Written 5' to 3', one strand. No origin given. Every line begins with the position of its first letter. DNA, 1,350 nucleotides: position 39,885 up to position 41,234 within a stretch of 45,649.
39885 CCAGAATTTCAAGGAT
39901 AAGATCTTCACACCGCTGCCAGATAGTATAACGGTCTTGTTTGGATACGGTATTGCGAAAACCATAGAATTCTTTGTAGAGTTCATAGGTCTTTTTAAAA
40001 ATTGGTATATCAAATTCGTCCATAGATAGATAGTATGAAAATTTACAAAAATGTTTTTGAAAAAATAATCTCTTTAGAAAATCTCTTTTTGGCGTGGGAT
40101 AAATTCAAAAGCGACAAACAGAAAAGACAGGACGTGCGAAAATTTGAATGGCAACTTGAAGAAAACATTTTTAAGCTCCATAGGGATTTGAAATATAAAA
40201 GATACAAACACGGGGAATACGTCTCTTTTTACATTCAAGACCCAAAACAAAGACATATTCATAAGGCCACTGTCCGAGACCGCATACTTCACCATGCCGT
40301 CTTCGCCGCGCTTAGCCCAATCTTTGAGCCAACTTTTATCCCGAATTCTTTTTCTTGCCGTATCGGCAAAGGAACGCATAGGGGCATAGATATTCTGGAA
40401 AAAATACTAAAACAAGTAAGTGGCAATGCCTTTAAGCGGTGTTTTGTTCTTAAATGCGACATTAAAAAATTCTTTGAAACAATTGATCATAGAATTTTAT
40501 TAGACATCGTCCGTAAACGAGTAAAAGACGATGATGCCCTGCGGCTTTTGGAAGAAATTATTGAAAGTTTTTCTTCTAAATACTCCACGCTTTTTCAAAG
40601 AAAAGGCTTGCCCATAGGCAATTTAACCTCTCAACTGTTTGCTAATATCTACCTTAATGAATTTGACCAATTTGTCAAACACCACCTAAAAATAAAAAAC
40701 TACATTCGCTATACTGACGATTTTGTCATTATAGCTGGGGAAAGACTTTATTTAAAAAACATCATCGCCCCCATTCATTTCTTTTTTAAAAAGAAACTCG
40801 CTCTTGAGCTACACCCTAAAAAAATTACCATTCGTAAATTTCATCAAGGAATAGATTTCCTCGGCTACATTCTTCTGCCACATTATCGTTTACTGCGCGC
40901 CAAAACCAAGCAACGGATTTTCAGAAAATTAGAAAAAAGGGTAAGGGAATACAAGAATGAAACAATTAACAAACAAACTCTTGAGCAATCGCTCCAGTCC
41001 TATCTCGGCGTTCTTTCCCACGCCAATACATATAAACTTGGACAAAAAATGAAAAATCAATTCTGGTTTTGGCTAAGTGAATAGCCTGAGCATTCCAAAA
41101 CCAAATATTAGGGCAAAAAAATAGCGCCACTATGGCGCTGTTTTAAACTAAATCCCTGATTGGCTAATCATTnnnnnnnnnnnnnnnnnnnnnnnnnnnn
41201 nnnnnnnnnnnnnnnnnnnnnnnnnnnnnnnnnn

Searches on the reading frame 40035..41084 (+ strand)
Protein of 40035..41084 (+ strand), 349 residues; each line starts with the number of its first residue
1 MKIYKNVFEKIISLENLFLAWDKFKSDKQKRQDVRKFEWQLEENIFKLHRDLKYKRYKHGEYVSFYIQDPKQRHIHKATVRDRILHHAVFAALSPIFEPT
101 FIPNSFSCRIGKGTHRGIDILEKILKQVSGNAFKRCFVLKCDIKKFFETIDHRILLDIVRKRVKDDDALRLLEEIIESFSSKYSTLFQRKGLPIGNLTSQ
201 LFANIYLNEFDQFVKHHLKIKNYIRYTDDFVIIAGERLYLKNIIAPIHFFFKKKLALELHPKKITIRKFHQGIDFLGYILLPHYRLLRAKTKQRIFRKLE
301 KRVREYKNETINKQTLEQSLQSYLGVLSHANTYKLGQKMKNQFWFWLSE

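Call 6: search_protein_families(library=pfam, proteins=[window:40035-41084:+], max_evalue=0.01)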
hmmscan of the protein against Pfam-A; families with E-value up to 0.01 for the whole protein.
window:40035-41084:+ (349 aa): 1 family
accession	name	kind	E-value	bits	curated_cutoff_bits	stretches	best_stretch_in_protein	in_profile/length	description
PF00078.32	RVT_1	-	3e-21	76.5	29.6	1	71-280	8-205/205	Reverse transcriptase (RNA-dependent DNA polymerase)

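Call 12: search_protein_families(library=ncbifam, proteins=[window:40035-41084:+], max_evalue=0.01)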
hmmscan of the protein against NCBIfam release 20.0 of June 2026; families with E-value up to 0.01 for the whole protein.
window:40035-41084:+ (349 aa): 4 families
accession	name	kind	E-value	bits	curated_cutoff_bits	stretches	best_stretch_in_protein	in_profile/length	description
TIGR04416.1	group_II_RT_mat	equivalog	2.2e-46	158.6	300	1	16-323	3-314/353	group II intron reverse transcriptase/maturase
NF041746.1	Drt2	equivalog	2.8e-21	76.2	390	2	188-318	220-359/416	antiviral reverse transcriptase Drt2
NF041747.1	Drt3a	equivalog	1.6e-20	73.8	200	1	135-323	110-299/412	antiviral reverse transcriptase Drt3a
NF038233.2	retron_St85_RT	exception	3.2e-14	52.9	235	1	135-328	88-274/289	retron St85 family RNA-directed DNA polymerase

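Call 79: search_solved_structures(query=window:40035-41084:+, max_evalue=0.001)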
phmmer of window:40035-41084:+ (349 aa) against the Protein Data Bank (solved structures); distinct sequences matched with E-value up to 0.001: 18.
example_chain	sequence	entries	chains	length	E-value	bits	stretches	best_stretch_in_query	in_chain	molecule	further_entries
8ub7_A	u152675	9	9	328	3.7e-42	148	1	3-343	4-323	Reverse transcriptase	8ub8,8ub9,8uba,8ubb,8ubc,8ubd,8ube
7uim_D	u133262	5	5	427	4.5e-24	88.5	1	6-307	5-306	Group II intron reverse transcriptase/maturase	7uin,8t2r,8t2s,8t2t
5hhl_A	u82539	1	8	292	1.9e-22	83.2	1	6-279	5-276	Retron-type reverse transcriptase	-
5hhj_A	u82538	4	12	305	3.6e-22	82.3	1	7-278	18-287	Retron-type reverse transcriptase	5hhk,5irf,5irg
6ar1_A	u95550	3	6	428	1.4e-21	80.4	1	73-310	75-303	GsI-IIC RT | Trt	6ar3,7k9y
6me0_C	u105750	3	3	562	2.3e-20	76.3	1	30-312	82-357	Maturase reverse transcriptase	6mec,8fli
5g2x_C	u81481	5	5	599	1.2e-17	67.3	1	42-221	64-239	GROUP II INTRON-ENCODED PROTEIN LTRA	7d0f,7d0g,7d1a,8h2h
8bgj_A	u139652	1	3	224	2.2e-14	56.6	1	137-280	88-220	RNA-directed DNA polymerase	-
7kft_D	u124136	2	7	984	1.4e-09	40.9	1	68-284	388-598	Cas6-RT-Cas1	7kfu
9c0i_A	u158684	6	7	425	1.6e-06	30.8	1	189-318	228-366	Reverse transcriptase/maturase family protein | Antiviral reverse transcriptase Drt2 | RNA-dependent DNA polymerase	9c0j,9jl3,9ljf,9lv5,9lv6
9lje_A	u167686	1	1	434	2e-06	30.5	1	189-318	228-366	RNA-dependent DNA polymerase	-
9d5x_A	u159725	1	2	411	5.5e-06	29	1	7-284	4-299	Group II intron-like 4 reverse transcriptase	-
9d4s_A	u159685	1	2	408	6.2e-06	28.9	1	7-284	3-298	Group II intron-like 4 reverse transcriptase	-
5i9f_A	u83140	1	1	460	3.3e-05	26.5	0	149-178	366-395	pentatricopeptide repeat protein dPPR-U10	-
5i9g_C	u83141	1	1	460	3.9e-05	26.3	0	150-178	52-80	pentatricopeptide repeat protein dPPR-U8C2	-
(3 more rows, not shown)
